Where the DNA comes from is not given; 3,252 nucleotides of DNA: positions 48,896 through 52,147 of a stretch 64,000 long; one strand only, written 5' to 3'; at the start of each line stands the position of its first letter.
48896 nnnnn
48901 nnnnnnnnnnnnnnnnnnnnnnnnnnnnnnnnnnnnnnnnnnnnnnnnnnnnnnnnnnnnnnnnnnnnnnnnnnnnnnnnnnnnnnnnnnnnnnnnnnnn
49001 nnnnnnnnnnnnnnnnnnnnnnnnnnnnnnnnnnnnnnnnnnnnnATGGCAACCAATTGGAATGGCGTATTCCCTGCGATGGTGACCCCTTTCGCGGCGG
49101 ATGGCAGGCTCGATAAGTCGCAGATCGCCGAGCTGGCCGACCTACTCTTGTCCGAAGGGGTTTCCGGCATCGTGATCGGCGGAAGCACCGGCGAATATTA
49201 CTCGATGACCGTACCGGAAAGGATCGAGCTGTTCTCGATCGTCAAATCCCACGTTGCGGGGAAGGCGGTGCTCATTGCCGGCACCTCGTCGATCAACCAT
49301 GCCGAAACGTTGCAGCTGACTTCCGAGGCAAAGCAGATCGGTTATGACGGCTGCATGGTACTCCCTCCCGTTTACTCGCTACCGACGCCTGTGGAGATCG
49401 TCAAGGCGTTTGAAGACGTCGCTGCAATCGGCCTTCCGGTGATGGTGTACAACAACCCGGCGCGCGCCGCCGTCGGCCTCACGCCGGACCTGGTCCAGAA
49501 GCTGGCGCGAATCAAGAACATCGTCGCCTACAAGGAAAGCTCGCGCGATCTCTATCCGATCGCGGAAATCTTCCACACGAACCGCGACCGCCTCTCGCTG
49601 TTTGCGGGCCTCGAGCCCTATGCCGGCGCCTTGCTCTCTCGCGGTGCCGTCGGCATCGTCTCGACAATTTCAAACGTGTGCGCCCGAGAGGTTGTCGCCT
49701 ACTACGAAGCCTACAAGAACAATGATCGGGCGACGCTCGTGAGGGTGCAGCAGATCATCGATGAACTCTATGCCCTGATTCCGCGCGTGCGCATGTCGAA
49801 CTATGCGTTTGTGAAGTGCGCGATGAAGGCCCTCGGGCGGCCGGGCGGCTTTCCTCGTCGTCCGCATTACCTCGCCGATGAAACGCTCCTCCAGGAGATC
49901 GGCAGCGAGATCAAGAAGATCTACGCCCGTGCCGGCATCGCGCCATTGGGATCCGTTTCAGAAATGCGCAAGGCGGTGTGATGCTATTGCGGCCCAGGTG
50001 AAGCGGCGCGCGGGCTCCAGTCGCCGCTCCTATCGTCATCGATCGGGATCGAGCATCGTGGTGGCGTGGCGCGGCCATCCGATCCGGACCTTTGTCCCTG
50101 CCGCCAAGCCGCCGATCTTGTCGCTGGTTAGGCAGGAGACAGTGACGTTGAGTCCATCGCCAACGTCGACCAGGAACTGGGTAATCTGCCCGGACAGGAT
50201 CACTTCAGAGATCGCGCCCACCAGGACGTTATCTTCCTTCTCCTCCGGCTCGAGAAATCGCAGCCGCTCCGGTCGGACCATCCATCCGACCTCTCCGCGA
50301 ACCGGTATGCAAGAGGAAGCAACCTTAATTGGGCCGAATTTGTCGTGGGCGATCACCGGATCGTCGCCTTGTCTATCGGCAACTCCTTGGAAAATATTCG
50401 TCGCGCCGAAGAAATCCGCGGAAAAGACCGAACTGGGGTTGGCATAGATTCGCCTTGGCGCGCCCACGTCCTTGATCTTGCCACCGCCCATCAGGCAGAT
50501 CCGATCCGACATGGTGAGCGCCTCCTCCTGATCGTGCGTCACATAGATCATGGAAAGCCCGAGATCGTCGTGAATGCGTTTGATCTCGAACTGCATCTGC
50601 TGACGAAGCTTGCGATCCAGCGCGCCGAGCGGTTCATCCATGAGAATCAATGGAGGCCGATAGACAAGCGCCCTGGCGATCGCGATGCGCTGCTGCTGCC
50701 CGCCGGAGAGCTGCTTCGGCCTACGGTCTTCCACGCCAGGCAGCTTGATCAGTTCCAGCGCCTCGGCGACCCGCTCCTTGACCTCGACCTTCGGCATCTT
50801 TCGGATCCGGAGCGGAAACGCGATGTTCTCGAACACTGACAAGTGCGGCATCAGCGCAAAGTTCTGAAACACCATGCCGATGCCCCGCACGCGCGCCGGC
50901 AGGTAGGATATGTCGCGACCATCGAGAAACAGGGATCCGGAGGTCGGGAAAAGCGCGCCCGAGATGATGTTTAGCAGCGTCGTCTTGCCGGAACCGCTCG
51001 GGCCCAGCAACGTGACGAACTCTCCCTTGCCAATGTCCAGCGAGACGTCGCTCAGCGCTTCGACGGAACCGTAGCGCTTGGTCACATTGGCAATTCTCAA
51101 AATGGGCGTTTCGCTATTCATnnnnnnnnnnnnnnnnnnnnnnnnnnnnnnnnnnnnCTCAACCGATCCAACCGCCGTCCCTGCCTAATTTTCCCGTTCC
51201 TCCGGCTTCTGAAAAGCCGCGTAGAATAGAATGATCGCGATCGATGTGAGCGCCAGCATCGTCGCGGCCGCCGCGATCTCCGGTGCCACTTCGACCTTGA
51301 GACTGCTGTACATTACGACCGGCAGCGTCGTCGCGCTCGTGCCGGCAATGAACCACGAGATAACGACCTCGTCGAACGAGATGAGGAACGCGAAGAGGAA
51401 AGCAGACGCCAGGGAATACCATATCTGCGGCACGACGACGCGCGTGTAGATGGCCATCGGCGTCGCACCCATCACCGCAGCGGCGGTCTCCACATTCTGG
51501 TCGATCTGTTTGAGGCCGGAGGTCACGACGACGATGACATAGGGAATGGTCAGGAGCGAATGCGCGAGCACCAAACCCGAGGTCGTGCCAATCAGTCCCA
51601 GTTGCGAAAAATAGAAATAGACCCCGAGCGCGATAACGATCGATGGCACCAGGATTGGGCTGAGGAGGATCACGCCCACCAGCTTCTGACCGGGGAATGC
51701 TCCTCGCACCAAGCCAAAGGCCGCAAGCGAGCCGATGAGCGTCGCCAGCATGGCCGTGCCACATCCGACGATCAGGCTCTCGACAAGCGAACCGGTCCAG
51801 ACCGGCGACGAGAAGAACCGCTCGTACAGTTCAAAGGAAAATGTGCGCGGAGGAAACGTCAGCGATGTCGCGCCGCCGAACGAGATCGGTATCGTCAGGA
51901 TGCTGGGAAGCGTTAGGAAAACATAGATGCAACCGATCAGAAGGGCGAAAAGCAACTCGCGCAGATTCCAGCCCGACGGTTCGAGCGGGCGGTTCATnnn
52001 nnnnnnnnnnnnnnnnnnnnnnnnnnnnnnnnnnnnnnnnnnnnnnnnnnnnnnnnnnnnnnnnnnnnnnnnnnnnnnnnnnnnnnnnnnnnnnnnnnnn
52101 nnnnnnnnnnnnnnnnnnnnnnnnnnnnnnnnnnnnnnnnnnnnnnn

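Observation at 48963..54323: Three copies of a 43-bp promoter-operator module define a probable GntR regulon inside the island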

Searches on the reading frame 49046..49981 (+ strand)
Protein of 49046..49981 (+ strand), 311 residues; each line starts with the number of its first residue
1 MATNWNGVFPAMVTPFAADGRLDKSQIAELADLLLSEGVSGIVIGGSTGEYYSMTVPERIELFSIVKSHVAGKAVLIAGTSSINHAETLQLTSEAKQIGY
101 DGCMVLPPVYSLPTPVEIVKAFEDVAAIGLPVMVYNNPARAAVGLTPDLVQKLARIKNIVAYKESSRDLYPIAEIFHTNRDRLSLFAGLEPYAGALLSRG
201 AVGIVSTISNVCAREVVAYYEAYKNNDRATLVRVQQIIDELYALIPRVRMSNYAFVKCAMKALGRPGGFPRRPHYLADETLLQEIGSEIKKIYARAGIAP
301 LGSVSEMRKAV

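Call 11: search_protein_families(library=ncbifam, proteins=[window:49046-49981:+], max_evalue=0.00001)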
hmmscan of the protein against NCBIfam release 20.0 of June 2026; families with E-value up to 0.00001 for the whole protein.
window:49046-49981:+ (311 aa): 7 families
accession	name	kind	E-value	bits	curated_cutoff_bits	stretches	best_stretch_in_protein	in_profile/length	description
TIGR00674.1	dapA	equivalog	5.1e-56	189.6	206.15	1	8-283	2-277/286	4-hydroxy-tetrahydrodipicolinate synthase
TIGR02313.1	HpaI-NOT-DapA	exception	1.8e-42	145.1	396.7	1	7-278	3-275/294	2,4-dihydroxyhept-2-ene-1,7-dioic acid aldolase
NF003164.0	PRK04147.1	equivalog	2.7e-39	135.2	281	1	3-291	2-289/294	N-acetylneuraminate lyase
TIGR00683.1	nanA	equivalog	4.9e-32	111.4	382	1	6-293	2-289/293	N-acetylneuraminate lyase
NF002958.0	PRK03620.1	subfamily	1.3e-31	109.6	278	1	8-290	14-297/307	5-dehydro-4-deoxyglucarate dehydratase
TIGR03249.1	KdgD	equivalog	2.2e-27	95.9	373.95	1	7-284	11-290/299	5-dehydro-4-deoxyglucarate dehydratase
NF040954.1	Arch_KDGaldase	equivalog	1.9e-21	76.6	390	1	12-295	7-284/288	bifunctional 2-dehydro-3-deoxy-phosphogluconate/2-dehydro-3-deoxy-6-phosphogalactonate aldolase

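Call 12: search_protein_families(library=pfam, proteins=[window:49046-49981:+], max_evalue=0.00001)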
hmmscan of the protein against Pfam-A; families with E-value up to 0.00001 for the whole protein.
window:49046-49981:+ (311 aa): 1 family
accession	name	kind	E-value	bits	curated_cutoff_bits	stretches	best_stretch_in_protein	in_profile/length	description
PF00701.28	DHDPS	-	1.9e-60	204.5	22.1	1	6-291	3-288/289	Dihydrodipicolinate synthetase family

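Call 21: search_solved_structures(query=window:49046-49981:+, max_evalue=1e-20)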
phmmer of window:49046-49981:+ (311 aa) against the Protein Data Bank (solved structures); distinct sequences matched with E-value up to 1e-20: 97 (the best 60 are shown).
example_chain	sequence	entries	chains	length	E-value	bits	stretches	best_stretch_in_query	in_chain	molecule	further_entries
3hij_A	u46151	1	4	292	3.6e-36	128.3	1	8-271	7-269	Dihydrodipicolinate synthase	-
1xky_A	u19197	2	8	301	3.9e-36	128.2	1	7-271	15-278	dihydrodipicolinate synthase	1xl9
4n4p_A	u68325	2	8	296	4.7e-35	124.7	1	5-279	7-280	Acylneuraminate lyase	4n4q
3a5f_A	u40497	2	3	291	8.9e-35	123.8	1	8-290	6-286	Dihydrodipicolinate synthase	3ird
6p90_A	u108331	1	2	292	1.1e-34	123.5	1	7-244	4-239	4-hydroxy-tetrahydrodipicolinate synthase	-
3qze_A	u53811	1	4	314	1.7e-34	122.9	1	7-243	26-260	Dihydrodipicolinate synthase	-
3noe_A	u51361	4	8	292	5.4e-34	121.2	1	7-243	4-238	Dihydrodipicolinate synthase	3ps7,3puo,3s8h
5ktl_A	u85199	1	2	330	6.3e-34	121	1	6-290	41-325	4-hydroxy-tetrahydrodipicolinate synthase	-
5j5d_A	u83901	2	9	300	1.1e-33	120.1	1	7-285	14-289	4-hydroxy-tetrahydrodipicolinate synthase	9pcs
1xxx_A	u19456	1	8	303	1.2e-33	120.1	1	7-285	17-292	Dihydrodipicolinate synthase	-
1hl2_A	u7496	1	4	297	2e-33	119.3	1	1-246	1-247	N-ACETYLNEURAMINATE LYASE SUBUNIT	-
3l21_A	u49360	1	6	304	2.1e-33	119.2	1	7-285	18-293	Dihydrodipicolinate synthase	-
8u8w_A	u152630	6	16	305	2.5e-33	119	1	2-248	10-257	N-acetylneuraminate lyase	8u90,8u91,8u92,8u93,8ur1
3cpr_A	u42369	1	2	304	5.1e-33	118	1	8-291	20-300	Dihydrodipicolinate synthetase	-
3lch_A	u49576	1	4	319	1.2e-32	116.8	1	1-285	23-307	N-acetylneuraminate lyase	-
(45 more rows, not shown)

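Call 51: search_dna_similar(query=window:49046-49981:+, collection=plasmids, mode=protein, max_rows=15)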
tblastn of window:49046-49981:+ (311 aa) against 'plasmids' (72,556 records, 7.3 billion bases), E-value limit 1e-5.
Records with a match: 1293; places in all: 1775; records where one place covers at least 80% of the query: 582.
Best place of each record, by identity: <60% 1293.
By first word of the organism name: Rhizobium 267; Escherichia 229; Sinorhizobium 124; Agrobacterium 48; Pseudosulfitobacter 48; Pantoea 35; Ralstonia 25; Azospirillum 22; Paracoccus 19; Klebsiella 17; and 154 more.
By predicted mobility (MOB-suite, as given by PLSDB): non-mobilizable 701; conjugative 434; mobilizable 158.
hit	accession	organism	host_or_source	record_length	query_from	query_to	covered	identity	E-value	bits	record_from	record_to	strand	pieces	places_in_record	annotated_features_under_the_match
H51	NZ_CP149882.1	Sinorhizobium medicae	Medicago sativa,Cell Culture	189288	1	292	94%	46.9%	1e-76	261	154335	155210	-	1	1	dihydrodipicolinate synthase family protein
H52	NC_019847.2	Sinorhizobium meliloti GR4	-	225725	1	292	94%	46.2%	7e-76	259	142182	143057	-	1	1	dihydrodipicolinate synthase family protein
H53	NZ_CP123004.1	Sinorhizobium meliloti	Medicago sativa,cell culture,nodules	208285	1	292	94%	45.9%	2e-76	261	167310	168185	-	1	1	dihydrodipicolinate synthase family protein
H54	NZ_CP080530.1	Mesorhizobium sp. AR02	Oxytropis sp.,Cell culture,root nodule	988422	3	273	87%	39.3%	3e-44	168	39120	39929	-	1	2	dapA: 4-hydroxy-tetrahydrodipicolinate synthase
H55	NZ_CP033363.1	Mesorhizobium sp. NZP2077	cell culture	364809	4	299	95%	34.7%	2e-40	157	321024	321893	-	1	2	dihydrodipicolinate synthase family protein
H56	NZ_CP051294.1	Mesorhizobium sp. NZP2077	cell culture,Lotus corniculatus nodule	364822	4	299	95%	34.7%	2e-40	157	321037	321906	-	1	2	dihydrodipicolinate synthase family protein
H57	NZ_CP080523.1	Mesorhizobium sp. AR10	Astragalus sp.,Cell culture,root nodule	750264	4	299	95%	34.7%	6e-38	150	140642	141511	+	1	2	dihydrodipicolinate synthase family protein | amino acid ABC transporter ATP-binding protein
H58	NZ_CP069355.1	Microvirga sp. VF16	Vachellia farnesiana,Cell culture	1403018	4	298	95%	34.8%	5e-40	155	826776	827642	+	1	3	none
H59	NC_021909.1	Rhizobium etli bv. mimosae str. Mim1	Mimosa affinis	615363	4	299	95%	34.1%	2e-39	154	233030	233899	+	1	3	dihydrodipicolinate synthase family protein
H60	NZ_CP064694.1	Bradyrhizobium sp. 187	Acmispon strigosus,cell culture,root ...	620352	4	298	95%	34.2%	1e-38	152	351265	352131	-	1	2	dihydrodipicolinate synthase family protein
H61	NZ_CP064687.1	Bradyrhizobium sp. 4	Acmispon strigosus,cell culture,root ...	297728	4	298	95%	33.6%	1e-37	149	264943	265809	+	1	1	dihydrodipicolinate synthase family protein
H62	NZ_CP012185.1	Pseudonocardia sp. EC080619-01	Apterostigma dentigerum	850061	1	292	94%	33.7%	2e-24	110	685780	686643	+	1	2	dapA: 4-hydroxy-tetrahydrodipicolinate synthase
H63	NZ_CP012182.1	Pseudonocardia sp. EC080610-09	Apterostigma dentigerum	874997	1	292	94%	33.7%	5e-24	109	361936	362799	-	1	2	dapA: 4-hydroxy-tetrahydrodipicolinate synthase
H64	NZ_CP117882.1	Novosphingobium sp. KACC 22771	Single cell,soil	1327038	4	292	93%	34.0%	2e-33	136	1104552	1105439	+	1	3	none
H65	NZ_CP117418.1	Novosphingobium humi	Single cell,Soil from military shooting ...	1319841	4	292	93%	33.7%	1e-32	135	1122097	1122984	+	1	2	none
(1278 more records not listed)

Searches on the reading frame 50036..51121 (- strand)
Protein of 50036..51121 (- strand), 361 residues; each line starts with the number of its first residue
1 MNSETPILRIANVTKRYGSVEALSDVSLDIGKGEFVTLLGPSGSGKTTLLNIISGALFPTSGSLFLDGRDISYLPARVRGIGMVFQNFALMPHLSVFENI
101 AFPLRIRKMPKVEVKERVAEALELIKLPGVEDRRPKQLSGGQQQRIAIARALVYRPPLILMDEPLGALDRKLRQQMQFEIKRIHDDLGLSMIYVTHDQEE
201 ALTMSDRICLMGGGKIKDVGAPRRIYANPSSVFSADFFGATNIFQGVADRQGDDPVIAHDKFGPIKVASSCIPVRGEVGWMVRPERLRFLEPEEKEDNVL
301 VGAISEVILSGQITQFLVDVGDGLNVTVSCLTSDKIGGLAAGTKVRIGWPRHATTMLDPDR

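Call 11: search_protein_families(library=ncbifam, proteins=[window:50036-51121:-], max_evalue=0.00001)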
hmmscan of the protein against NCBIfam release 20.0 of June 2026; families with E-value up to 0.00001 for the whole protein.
window:50036-51121:- (361 aa): 183 families (the best 25 are shown)
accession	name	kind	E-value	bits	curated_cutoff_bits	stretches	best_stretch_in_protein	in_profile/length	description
NF006987.0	PRK09452.1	equivalog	2.5e-106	355.6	482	1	2-332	12-345/378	spermidine/putrescine ABC transporter ATP-binding protein PotA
TIGR01187.1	potA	subfamily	1.3e-104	349.8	355.6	1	38-355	1-323/325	polyamine ABC transporter ATP-binding protein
TIGR03265.1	PhnT2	equivalog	1.2e-98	330.6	457.7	1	6-322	3-314/353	putative 2-aminoethylphosphonate ABC transporter ATP-binding protein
NF043075.1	MMSYN1_0197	equivalog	4.2e-95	318.6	550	1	7-320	2-308/341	spermidine/putrescine ABC transporter ATP-binding protein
NF008621.0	PRK11607.1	equivalog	2.7e-89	299.6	613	1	4-350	16-368/377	putrescine ABC transporter ATP-binding subunit PotG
NF040840.2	tungstate_WtpC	equivalog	1.1e-87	294.6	440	1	8-329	2-320/347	tungstate ABC transporter ATP-binding protein WtpC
TIGR03258.1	PhnT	equivalog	1.5e-86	290.7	499.15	1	8-328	9-330/359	2-aminoethylphosphonate ABC transport system ATP-binding subunit PhnT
NF008653.0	PRK11650.1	subfamily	1.3e-84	284.3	432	1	8-304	4-301/357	sn-glycerol-3-phosphate ABC transporter ATP-binding protein UgpC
TIGR00968.1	3a0106s01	subfamily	1.7e-83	279.8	342.75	1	9-243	2-236/237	sulfate ABC transporter ATP-binding protein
NF008513.0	PRK11432.1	equivalog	2.7e-81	273.2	496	1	7-297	6-293/351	ferric ABC transporter ATP-binding protein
NF040933.2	ABC_arch_GlcV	equivalog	2.4e-79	266.8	450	1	9-318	4-319/357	glucose ABC transporter ATP-binding protein GlcV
NF008233.0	PRK11000.1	equivalog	5.7e-78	262.3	568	1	9-353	5-349/369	maltose/maltodextrin ABC transporter ATP-binding protein MalK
NF008105.0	PRK10851.1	equivalog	7.2e-77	258.5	502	1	9-345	4-337/362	sulfate/thiosulfate ABC transporter ATP-binding protein CysA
TIGR01186.1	proV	subfamily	2.9e-69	233.9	326.6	1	16-247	2-239/363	betaine/proline/choline family ABC transporter ATP-binding protein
TIGR03415.1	ABC_choXWV_ATP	equivalog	1.1e-56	192.5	483.75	1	12-243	29-270/382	choline ABC transporter ATP-binding protein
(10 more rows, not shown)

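Call 12: search_protein_families(library=pfam, proteins=[window:50036-51121:-], max_evalue=0.00001)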
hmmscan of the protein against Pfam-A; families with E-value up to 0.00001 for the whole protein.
window:50036-51121:- (361 aa): 2 families
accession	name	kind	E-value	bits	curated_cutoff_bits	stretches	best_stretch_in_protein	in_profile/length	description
PF00005.33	ABC_tran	-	1.7e-37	129.5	25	1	23-165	1-136/137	ABC transporter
PF08402.16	TOBE_2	-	5.7e-09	36.4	21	1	281-354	2-73/76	TOBE domain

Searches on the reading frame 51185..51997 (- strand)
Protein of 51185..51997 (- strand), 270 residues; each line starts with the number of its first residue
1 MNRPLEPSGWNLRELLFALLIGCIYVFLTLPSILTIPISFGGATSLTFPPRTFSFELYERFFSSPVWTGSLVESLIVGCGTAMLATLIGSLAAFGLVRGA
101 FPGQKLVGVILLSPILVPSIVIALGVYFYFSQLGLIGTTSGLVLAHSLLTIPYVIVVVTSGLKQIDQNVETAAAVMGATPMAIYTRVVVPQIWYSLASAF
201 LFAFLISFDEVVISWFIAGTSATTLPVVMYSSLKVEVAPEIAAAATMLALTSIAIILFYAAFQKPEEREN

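Call 11: search_protein_families(library=ncbifam, proteins=[window:51185-51997:-], max_evalue=0.00001)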
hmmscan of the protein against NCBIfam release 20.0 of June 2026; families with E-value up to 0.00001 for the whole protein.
window:51185-51997:- (270 aa): 22 families
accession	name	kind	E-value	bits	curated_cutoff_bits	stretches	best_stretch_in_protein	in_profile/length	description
NF007047.0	PRK09500.1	equivalog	2.3e-41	142.1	326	1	16-261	6-250/257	spermidine/putrescine ABC transporter permease PotC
NF007889.0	PRK10592.1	equivalog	4.9e-32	111.6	476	1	19-262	14-262/281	putrescine ABC transporter permease PotI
NF043073.1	MMSYN1_0195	equivalog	1.8e-24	86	1250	1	15-265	8-250/1021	spermidine/putrescine ABC transporter permease/substrate-binding protein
NF011624.0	PRK15050.1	equivalog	1.6e-19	70.2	247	2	136-261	158-284/297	2-aminoethylphosphonate ABC transporter permease subunit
TIGR03255.1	PhnV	equivalog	4e-19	69.3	358.7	1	21-258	20-258/270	2-aminoethylphosphonate ABC transport system, membrane component PhnV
TIGR03226.1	PhnU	equivalog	2.5e-18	66.6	283.45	1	139-260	179-298/311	2-aminoethylphosphonate ABC transporter permease subunit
TIGR00969.1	3a0106s02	subfamily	5.3e-15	55.6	240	1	51-263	43-270/272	sulfate ABC transporter permease subunit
TIGR03262.1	PhnU2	equivalog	1.2e-14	53.9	593.25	1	52-248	37-241/546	putative 2-aminoethylphosphonate ABC transporter permease subunit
TIGR01581.1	Mo_ABC_porter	hypoth_equivalog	1.5e-14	54.1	210.3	1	69-255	21-223/225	ABC transporter permease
TIGR02139.1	permease_CysT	equivalog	1.6e-13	50.8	246.1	1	26-267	14-263/265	sulfate ABC transporter permease subunit CysT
TIGR02141.1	modB_ABC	equivalog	3.3e-13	49.7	182.6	1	74-259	3-203/208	molybdate ABC transporter permease subunit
NF006939.0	PRK09421.1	equivalog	7.5e-11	41.9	262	1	71-257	12-211/230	molybdate ABC transporter permease subunit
NF040932.1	ABC_arch_GlcU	equivalog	2.4e-10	40.5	340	1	43-259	36-256/272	glucose ABC transporter permease GlcU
NF007044.0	PRK09497.1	equivalog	3.8e-09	36.4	348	1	11-262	6-272/285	spermidine/putrescine ABC transporter permease PotB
NF008208.0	PRK10971.1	equivalog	1.3e-08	34.7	415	1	22-259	18-263/277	sulfate/thiosulfate ABC transporter permease CysT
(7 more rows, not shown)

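Call 12: search_protein_families(library=pfam, proteins=[window:51185-51997:-], max_evalue=0.00001)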
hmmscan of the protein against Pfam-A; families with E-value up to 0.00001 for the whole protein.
window:51185-51997:- (270 aa): 1 family
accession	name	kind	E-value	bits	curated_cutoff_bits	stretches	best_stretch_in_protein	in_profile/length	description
PF00528.27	BPD_transp_1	-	2.4e-11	44.1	26.4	1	86-263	2-175/184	Binding-protein-dependent transport system inner membrane component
